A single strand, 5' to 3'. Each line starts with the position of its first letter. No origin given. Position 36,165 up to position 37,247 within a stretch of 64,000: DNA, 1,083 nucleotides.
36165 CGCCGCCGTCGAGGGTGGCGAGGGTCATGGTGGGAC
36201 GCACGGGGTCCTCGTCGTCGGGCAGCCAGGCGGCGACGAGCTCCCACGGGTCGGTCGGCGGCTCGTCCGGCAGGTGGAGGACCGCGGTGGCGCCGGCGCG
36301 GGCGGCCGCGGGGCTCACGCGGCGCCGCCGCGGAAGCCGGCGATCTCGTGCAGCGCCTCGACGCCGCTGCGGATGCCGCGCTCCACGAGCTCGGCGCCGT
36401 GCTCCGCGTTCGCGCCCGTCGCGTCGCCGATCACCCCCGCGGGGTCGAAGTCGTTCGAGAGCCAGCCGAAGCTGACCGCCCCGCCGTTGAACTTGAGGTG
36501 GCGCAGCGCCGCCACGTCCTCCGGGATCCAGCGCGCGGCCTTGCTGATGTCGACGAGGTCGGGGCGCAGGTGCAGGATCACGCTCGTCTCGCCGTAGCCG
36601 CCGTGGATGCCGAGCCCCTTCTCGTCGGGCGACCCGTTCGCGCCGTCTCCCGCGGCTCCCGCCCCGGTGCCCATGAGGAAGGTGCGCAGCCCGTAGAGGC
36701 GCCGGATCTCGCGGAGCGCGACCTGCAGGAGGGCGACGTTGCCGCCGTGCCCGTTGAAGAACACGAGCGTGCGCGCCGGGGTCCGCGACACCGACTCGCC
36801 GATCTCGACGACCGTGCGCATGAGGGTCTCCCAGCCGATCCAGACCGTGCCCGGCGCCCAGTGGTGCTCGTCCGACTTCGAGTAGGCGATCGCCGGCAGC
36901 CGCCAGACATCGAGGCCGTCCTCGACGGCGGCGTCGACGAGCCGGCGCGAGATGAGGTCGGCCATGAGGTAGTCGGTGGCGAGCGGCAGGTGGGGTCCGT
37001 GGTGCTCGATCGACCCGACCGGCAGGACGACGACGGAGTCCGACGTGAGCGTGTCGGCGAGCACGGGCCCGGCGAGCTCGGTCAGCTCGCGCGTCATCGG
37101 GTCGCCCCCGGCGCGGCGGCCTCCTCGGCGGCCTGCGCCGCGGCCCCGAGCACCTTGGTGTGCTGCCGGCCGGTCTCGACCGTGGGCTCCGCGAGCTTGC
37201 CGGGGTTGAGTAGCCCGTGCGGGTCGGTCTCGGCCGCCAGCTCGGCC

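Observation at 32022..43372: Twelve-gene translationally coupled operon joining uricase/allantoinase/guanine deaminase to an uncharacterised ABC importer and six enzymes (candidate new N-heterocycle or damaged-purine catabolic system)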

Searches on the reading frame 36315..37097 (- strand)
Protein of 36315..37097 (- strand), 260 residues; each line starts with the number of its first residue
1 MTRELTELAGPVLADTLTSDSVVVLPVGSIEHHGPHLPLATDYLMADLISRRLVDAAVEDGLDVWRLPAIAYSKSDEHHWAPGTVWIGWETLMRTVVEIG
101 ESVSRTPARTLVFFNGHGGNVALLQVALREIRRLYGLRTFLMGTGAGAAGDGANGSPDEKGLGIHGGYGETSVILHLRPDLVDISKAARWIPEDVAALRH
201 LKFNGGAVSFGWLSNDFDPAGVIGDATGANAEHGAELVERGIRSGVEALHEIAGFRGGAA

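Call 6: search_protein_families(library=pfam, proteins=[window:36315-37097:-], max_evalue=0.01)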
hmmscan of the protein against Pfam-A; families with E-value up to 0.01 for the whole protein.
window:36315-37097:- (260 aa): 1 family
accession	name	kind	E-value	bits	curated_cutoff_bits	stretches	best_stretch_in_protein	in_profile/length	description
PF02633.19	Creatininase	-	9.5e-61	205.7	31.3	1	8-248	3-237/238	Creatinine amidohydrolase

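Call 7: search_protein_families(library=ncbifam, proteins=[window:36315-37097:-], max_evalue=0.01)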
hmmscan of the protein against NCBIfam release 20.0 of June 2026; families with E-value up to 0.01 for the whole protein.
window:36315-37097:- (260 aa): 4 families
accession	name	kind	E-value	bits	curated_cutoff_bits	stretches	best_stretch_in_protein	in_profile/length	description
TIGR03964.1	mycofact_creat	equivalog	4e-39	134.5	172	1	16-251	9-219/228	mycofactocin biosynthesis peptidyl-dipeptidase MftE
TIGR04448.1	creatininase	equivalog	1.7e-20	73.8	235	2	13-129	7-123/246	creatininase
NF041098.2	diketo_inos_hlase_IolN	equivalog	4.1e-10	39.2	245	1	15-242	19-255/307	3-dehydro-scyllo-inosose hydrolase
NF033501.0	ArfB_arch_rifla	equivalog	0.0008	19.2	180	1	20-133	15-121/219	2-amino-5-formylamino-6-ribosylaminopyrimidin-4(3H)-one 5'-monophosphate deformylase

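Call 12: search_solved_structures(query=window:36315-37097:-, max_evalue=0.001)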
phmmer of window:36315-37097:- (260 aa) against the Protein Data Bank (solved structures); distinct sequences matched with E-value up to 0.001: 8.
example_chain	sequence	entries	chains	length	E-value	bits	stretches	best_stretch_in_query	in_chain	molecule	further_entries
3a6h_A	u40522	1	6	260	1.6e-14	57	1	17-188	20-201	Creatinine amidohydrolase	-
3a6e_A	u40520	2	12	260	2.8e-14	56.2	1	17-188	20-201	Creatinine amidohydrolase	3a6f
3a6g_A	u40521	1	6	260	3.8e-14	55.8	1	17-188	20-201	Creatinine amidohydrolase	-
3a6j_A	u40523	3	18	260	3.8e-14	55.8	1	17-188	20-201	Creatinine amidohydrolase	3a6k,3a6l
1j2t_A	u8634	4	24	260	3.9e-14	55.8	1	17-188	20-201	creatinine amidohydrolase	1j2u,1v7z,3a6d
1q3k_A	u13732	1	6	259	2.1e-13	53.4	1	18-188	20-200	creatininase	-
3lub_A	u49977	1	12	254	3.6e-09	39.5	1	21-238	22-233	Putative creatinine amidohydrolase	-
3no4_A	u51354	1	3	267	4.2e-09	39.3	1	20-130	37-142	creatinine amidohydrolase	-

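Call 90: search_solved_structures(query=window:36315-37097:-, max_evalue=1e-8, show_alignments=2)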
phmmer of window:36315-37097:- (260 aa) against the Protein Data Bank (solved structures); distinct sequences matched with E-value up to 1e-8: 8.
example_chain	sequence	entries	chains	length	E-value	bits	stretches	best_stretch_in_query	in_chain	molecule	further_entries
3a6h_A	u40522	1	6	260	1.6e-14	57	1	17-188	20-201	Creatinine amidohydrolase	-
3a6e_A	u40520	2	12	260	2.8e-14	56.2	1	17-188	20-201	Creatinine amidohydrolase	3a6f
3a6g_A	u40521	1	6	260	3.8e-14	55.8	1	17-188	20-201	Creatinine amidohydrolase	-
3a6j_A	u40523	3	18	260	3.8e-14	55.8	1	17-188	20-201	Creatinine amidohydrolase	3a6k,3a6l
1j2t_A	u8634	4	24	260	3.9e-14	55.8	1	17-188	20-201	creatinine amidohydrolase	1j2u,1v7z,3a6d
1q3k_A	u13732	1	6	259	2.1e-13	53.4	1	18-188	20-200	creatininase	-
3lub_A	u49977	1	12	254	3.6e-09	39.5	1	21-238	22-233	Putative creatinine amidohydrolase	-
3no4_A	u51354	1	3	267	4.2e-09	39.3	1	20-130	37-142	creatinine amidohydrolase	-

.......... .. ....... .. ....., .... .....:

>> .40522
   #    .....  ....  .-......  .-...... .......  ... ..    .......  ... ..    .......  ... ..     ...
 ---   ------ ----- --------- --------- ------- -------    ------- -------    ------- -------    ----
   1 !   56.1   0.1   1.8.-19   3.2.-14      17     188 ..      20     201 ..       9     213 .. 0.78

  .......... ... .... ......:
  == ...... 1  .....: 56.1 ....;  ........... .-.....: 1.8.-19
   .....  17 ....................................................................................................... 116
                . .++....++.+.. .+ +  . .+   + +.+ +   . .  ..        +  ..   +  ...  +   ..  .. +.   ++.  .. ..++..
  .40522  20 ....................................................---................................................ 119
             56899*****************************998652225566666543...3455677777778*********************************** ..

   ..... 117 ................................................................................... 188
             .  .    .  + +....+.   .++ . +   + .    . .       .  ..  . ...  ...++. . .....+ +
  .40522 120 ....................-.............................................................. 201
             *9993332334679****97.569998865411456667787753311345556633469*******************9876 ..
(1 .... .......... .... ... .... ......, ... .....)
